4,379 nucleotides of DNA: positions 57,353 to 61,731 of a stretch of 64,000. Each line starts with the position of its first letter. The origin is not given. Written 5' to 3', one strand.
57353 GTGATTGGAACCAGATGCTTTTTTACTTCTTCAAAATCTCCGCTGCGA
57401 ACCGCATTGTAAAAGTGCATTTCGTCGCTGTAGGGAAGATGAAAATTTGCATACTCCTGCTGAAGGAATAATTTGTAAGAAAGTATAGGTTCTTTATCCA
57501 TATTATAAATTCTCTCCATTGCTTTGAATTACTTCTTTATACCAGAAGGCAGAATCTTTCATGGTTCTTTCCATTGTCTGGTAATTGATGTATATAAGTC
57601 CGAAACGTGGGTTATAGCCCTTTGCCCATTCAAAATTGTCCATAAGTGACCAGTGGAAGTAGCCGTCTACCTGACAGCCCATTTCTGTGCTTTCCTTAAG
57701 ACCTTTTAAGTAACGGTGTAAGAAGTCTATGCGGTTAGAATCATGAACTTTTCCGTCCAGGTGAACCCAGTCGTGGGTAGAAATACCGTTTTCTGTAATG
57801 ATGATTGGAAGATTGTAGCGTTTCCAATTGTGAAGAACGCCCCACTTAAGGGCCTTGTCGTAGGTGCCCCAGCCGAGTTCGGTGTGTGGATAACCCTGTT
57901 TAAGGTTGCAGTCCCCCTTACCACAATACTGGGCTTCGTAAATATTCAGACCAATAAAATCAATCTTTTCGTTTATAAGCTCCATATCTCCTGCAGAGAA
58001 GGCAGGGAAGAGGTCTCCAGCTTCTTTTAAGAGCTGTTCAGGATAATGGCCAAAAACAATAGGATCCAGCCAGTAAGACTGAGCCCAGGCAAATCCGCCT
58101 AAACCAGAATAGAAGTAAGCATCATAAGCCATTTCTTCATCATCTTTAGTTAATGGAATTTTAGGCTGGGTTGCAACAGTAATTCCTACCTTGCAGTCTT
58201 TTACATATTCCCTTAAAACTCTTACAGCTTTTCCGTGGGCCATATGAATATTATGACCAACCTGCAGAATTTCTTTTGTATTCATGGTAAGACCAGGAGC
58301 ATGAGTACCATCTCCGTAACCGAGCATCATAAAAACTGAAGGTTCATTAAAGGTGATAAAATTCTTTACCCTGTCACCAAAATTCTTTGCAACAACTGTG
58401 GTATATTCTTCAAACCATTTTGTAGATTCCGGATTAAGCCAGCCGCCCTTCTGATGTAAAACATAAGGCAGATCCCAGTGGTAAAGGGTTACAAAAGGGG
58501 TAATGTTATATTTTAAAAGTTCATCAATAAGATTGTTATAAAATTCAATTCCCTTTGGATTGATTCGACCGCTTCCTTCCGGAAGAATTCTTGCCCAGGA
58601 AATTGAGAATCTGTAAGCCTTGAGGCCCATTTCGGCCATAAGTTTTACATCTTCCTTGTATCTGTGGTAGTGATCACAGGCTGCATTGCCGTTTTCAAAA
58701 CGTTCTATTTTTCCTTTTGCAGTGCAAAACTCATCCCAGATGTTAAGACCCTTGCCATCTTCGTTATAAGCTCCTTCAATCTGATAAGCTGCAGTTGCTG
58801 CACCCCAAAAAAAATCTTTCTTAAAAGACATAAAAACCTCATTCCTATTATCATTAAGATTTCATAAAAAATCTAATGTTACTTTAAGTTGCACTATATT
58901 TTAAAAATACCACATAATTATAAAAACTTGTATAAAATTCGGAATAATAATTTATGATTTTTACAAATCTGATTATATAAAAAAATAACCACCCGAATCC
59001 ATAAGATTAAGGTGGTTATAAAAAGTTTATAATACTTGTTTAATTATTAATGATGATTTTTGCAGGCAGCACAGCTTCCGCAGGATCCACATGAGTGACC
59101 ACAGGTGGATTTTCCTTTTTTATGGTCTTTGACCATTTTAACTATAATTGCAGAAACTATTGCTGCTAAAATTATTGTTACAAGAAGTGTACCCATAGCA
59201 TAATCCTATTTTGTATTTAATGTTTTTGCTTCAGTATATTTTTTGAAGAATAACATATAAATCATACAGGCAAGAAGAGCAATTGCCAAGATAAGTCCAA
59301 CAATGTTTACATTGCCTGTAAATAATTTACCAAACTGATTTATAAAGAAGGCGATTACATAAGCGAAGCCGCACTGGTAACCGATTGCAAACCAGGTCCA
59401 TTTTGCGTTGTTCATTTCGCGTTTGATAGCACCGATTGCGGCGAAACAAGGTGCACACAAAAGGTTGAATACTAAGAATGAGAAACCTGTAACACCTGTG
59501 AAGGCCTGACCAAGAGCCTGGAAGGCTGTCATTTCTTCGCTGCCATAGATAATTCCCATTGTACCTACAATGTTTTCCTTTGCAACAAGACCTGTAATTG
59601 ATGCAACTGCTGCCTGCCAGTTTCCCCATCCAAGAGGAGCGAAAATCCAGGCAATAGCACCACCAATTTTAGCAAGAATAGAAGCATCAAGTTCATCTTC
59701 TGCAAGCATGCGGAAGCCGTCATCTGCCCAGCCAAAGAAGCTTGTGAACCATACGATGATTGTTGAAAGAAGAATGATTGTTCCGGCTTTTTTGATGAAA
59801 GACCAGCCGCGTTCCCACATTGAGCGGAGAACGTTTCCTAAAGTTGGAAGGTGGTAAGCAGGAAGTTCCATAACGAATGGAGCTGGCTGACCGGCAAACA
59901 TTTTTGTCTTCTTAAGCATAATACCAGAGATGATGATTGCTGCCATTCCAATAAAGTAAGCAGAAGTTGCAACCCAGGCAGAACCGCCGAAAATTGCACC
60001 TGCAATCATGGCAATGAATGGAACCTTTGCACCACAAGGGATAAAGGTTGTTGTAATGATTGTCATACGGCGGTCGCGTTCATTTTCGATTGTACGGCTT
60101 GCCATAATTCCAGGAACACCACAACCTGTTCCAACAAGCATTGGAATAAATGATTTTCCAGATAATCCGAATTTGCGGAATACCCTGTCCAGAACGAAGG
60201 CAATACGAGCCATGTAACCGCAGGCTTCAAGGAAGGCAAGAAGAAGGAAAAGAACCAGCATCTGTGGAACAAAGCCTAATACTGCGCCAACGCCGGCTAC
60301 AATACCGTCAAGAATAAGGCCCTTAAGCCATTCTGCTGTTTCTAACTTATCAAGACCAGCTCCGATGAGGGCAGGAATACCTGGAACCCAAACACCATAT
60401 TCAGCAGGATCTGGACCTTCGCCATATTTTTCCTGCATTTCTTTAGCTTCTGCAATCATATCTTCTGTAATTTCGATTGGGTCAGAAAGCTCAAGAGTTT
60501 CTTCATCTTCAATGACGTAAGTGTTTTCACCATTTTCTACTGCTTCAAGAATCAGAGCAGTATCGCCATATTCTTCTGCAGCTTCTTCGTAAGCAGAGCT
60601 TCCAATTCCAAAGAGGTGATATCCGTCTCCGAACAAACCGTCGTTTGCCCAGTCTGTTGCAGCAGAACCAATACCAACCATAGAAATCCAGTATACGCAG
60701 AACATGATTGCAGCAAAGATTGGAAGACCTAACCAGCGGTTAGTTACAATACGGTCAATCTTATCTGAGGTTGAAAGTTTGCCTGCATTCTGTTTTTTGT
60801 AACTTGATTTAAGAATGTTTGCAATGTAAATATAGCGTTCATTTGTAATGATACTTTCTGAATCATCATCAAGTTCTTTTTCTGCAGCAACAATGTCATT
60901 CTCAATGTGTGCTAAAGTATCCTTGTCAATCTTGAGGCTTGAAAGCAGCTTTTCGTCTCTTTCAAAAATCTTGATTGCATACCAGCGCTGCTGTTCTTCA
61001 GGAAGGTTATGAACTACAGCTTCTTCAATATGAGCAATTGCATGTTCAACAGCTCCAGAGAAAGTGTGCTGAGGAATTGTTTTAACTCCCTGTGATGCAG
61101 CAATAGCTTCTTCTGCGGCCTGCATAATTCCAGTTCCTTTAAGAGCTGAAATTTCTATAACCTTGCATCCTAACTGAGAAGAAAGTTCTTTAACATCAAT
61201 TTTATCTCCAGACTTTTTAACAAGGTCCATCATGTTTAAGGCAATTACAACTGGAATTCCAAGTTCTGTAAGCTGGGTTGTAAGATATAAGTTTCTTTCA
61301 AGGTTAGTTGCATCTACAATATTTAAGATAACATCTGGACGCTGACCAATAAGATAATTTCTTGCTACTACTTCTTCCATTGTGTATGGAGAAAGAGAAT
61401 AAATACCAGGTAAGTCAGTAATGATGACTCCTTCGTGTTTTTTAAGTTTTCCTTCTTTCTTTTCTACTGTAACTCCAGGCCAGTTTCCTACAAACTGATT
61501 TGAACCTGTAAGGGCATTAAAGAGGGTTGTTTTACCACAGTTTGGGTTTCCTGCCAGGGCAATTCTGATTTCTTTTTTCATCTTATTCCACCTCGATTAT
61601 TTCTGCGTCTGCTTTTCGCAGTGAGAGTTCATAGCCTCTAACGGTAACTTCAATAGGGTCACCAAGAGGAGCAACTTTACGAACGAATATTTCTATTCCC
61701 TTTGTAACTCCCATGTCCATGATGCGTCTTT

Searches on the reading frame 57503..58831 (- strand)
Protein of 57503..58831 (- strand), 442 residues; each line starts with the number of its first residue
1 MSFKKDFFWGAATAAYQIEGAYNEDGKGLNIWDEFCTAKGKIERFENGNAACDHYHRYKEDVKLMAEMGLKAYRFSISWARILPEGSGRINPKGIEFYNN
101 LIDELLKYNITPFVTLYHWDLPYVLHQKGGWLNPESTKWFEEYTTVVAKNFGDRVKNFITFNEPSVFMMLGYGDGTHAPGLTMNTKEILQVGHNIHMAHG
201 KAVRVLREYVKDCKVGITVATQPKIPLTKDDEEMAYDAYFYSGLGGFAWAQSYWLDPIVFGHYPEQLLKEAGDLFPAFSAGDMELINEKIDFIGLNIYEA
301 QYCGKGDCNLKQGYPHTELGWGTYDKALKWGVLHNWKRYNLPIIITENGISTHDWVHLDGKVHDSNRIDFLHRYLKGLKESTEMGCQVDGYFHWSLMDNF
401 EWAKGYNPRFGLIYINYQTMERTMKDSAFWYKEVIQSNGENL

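Call 91: search_protein_families(library=pfam, proteins=[window:57503-58831:-], max_evalue=0.00001)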
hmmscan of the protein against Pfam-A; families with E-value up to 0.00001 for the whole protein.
window:57503-58831:- (442 aa): 1 family
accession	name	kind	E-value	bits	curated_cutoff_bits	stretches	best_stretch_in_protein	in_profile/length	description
PF00232.24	Glyco_hydro_1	-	1.8e-149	498.5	22.6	1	2-439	4-452/453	Glycosyl hydrolase family 1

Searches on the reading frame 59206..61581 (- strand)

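Call 91: search_protein_families(library=pfam, proteins=[window:59206-61581:-], max_evalue=0.00001)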
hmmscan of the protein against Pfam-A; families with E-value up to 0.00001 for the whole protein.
window:59206-61581:- (791 aa): 5 families
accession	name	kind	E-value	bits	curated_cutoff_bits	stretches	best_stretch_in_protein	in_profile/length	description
PF02421.24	FeoB_N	-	7.4e-68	227.4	27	1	6-156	2-153/156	Ferrous iron transport protein B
PF07670.19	Gate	-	1.2e-32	112.9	29.6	2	435-529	2-103/104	Nucleoside recognition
PF07664.17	FeoB_C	-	4.4e-21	74.8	26.6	1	539-591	2-54/54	Ferrous iron transport protein B C terminus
PF01926.29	MMR_HSR1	-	1.5e-20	73.8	21.9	1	6-116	1-112/113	50S ribosome-binding GTPase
PF17910.6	FeoB_Cyto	-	5.9e-20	71.9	23.4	1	175-262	2-90/90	FeoB cytosolic helical domain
